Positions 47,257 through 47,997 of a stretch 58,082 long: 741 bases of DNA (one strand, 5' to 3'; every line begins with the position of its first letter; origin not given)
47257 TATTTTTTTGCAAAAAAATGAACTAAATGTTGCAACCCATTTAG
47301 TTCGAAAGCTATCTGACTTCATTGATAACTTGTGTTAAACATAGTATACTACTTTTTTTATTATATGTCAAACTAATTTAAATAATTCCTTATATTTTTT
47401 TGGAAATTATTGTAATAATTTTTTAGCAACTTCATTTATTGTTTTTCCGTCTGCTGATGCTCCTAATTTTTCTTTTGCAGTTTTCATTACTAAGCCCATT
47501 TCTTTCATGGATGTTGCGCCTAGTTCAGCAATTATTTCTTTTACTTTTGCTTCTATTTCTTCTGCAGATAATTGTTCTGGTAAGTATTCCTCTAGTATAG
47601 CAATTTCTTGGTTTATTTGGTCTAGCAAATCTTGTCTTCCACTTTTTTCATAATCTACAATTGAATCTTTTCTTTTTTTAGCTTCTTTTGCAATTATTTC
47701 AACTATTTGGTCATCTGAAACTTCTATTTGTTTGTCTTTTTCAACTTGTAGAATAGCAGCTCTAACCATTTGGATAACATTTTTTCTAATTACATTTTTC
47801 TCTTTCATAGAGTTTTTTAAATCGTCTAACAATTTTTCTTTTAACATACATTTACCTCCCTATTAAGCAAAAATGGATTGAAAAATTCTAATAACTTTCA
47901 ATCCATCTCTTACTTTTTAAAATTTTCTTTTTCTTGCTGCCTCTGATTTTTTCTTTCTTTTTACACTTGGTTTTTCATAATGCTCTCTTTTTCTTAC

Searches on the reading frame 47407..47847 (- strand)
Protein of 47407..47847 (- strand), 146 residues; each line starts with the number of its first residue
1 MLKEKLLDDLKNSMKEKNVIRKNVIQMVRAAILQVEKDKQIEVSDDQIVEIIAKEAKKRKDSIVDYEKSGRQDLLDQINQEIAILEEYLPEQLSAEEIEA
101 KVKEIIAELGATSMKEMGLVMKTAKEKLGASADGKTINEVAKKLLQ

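Call 6: search_protein_families(library=pfam, proteins=[window:47407-47847:-], max_evalue=10)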
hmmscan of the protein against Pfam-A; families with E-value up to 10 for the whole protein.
window:47407-47847:- (146 aa): 9 families
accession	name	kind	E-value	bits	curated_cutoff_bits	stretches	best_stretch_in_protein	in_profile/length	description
PF09424.15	YqeY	-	1.4e-45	155.4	27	1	3-145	1-143/143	Yqey-like protein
PF22560.2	GMT-wHTH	-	0.0085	17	27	1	74-106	16-48/82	GMT-like wHTH domain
PF02413.22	Caudo_TAP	-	0.021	15.4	22.1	1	16-97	17-99/131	Caudovirales tail fibre assembly protein, lambda gpK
PF24993.1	GNC1_N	-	0.036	14.3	26.3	1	5-56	79-131/134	Stalled ribosome sensor GCN1 N-terminal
PF09351.15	DUF1993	-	0.094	13.1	23.4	1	7-102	20-112/161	Domain of unknown function (DUF1993)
PF20033.5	DUF6438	-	0.21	12.3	30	1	26-83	56-113/116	Domain of unknown function (DUF6438)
PF22128.2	Alp7A_like_C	-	0.27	11.4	22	1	23-93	33-105/156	Alp7A C-terminal domain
PF08586.15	Rsc14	-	0.29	12.4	25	1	32-100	9-71/99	RSC complex, Rsc14/Ldb7 subunit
PF18928.5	DUF5677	-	1.1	9.7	27.1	1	52-143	47-130/166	Family of unknown function (DUF5677)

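Call 10: find_related_loci(query=window:47407-47847:-, collection=genome_contigs, flank=3000)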
Query window:47407-47847:- (146 aa) in genome_contigs; peptide patterns used: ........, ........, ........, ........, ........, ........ (x = any residue, [..] = any of these).
600 stretches matched a pattern (row limit reached: there are more); 117 encode a relative of the query (tblastn E <= 1e-3); the best 80 are kept; 79 distinct loci.
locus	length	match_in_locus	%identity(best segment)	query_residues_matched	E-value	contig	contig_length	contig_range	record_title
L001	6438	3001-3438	96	1-146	2e-85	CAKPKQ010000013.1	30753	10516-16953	MAG: uncultured Clostridia bacterium isolate REFINED_METABAT215_TOP10_CONTIGS_1500_ASSEMBLY_K77_MERGED__Hadza_MoBio_hadz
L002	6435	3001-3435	86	1-145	4e-77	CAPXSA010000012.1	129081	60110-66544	MAG TPA_asm: uncultured Clostridia bacterium isolate MGBC164179 genome assembly, contig: MGBC164179.12, whole genome sho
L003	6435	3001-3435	86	1-145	1e-74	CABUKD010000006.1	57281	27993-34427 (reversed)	MAG TPA_asm: uncultured Clostridium sp. isolate MGYG-HGUT-04078 genome assembly, contig: GUT_GENOME255855_6, whole genom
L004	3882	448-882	81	1-145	7e-74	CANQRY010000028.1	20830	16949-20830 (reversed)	MAG: uncultured Clostridia bacterium isolate Lapin-023__bin97 genome assembly, contig: Lapin-023__NODE_3395_length_20830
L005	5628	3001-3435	85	1-145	7e-74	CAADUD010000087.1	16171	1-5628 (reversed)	MAG TPA_asm: Clostridia bacterium, isolate HGM13671, WGS project CAADUD010000000 data, contig: ERS235554_46_k99_88397, w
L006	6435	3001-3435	82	1-145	3e-73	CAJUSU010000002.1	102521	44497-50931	MAG TPA_asm: uncultured Clostridia bacterium isolate MGBC166183 genome assembly, contig: MGBC166183.2, whole genome shot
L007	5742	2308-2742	81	1-145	4e-72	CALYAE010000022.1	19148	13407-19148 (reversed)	MAG: uncultured Clostridia bacterium isolate E13__bin84 genome assembly, contig: E13__k127_3055982, whole genome shotgun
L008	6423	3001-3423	82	1-141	1e-71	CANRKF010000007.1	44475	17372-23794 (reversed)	MAG: uncultured Clostridia bacterium isolate Lapin-022__bin28 genome assembly, contig: Lapin-022__NODE_795_length_44475_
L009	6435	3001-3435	80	1-145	2e-71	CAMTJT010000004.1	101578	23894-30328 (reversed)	MAG TPA_asm: uncultured Clostridium sp. isolate SRR12464006_bin.19_metawrap_v1.3_MAG genome assembly, contig: NODE.52_le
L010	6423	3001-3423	82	1-141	8e-71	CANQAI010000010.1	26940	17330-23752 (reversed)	MAG: uncultured Clostridia bacterium isolate Lapin-005__bin38 genome assembly, contig: Lapin-005__NODE_2325_length_26940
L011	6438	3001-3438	86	1-146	2e-70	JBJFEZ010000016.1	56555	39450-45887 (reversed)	MAG: Clostridia bacterium isolate LOHA05_bin.005 NODE_201_length_56555_cov_10.167558, whole genome shotgun sequence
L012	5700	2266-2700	77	1-145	8e-69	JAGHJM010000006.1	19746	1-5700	MAG: Clostridia bacterium isolate MAG.74 k127_90964, whole genome shotgun sequence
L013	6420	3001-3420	77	1-140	4e-68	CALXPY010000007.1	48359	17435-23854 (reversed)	MAG: uncultured Clostridia bacterium isolate BRZ_EA__bin99 genome assembly, contig: BRZ_EA__NODE_744_length_48359_cov_9.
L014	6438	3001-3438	82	1-146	8e-68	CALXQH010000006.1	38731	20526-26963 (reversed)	MAG: uncultured Clostridia bacterium isolate E02__bin27 genome assembly, contig: E02__k127_6310826, whole genome shotgun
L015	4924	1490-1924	74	1-145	1e-66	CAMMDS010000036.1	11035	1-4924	MAG: uncultured Clostridium sp. isolate ERR4835933_bin.1_MetaWRAP_v1.1_MAG genome assembly, contig: NODE_4365_length_110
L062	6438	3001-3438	96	1-146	7e-86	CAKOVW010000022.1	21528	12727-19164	MAG: uncultured Clostridia bacterium isolate REFINED_METABAT215_TOP10_CONTIGS_1500_ASSEMBLY_K77_MERGED__Hadza_MoBio_hadz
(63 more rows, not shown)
